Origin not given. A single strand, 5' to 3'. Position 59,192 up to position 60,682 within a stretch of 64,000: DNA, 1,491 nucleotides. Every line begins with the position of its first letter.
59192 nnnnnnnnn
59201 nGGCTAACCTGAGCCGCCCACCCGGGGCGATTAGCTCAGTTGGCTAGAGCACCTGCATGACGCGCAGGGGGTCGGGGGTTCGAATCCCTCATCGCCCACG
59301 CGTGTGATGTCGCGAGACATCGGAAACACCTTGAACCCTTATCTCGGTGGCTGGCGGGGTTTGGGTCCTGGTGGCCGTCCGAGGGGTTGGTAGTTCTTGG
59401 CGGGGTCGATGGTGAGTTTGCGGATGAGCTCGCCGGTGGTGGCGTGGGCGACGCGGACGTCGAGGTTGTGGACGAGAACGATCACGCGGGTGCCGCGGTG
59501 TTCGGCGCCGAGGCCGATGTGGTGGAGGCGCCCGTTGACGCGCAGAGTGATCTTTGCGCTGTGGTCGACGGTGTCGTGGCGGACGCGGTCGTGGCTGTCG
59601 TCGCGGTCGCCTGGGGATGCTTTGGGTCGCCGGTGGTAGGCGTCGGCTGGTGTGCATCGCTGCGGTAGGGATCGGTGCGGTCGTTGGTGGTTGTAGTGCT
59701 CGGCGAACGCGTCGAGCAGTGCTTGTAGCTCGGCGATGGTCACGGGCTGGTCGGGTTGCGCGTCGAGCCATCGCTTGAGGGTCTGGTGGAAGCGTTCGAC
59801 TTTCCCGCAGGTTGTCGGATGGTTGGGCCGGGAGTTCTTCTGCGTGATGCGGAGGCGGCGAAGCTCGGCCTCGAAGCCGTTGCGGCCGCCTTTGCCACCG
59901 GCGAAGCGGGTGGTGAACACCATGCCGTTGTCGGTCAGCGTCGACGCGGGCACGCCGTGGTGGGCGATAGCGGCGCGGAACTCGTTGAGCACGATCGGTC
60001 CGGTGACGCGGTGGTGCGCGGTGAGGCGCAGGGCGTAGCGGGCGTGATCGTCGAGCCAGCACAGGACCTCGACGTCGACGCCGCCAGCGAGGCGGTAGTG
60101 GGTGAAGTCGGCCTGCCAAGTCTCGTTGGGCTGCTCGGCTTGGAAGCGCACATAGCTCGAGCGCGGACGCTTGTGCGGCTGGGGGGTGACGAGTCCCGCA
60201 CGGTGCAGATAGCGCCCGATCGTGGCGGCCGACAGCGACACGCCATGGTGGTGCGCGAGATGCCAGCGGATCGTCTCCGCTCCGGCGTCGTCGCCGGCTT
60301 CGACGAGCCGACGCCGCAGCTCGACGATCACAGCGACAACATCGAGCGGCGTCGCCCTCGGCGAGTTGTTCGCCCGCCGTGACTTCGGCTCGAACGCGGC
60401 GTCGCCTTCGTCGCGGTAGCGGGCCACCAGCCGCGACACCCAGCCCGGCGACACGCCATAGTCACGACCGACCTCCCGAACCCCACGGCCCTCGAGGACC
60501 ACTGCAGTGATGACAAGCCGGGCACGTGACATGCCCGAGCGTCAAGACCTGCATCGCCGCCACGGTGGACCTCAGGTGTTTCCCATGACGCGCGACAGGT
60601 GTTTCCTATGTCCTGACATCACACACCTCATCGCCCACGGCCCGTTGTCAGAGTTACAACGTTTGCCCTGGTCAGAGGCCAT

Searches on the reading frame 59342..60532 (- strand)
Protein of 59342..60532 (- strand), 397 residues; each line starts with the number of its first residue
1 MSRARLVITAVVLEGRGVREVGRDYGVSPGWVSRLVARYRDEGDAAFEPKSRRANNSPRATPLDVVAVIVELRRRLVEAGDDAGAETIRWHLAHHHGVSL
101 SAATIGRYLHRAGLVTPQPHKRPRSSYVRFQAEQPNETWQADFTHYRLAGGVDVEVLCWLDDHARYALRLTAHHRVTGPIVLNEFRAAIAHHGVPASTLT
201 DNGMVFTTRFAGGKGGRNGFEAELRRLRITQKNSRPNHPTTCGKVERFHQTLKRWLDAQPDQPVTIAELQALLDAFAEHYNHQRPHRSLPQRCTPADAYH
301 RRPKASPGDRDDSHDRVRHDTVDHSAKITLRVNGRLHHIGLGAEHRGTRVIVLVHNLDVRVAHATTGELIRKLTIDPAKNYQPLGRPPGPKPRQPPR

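Call 69: search_protein_families(library=pfam, proteins=[window:59342-60532:-], max_evalue=0.00001)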
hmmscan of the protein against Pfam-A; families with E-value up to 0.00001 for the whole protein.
window:59342-60532:- (397 aa): 3 families
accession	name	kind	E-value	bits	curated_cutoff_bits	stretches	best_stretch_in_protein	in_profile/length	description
PF13683.12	rve_3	-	2.1e-16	59.8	26.5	1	228-291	2-64/67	Integrase core domain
PF00665.32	rve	-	1.2e-12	48.5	32.6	1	133-239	2-102/102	Integrase core domain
PF13565.12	HTH_32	-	3.6e-11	43.9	33.7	1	32-109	2-73/73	Homeodomain-like domain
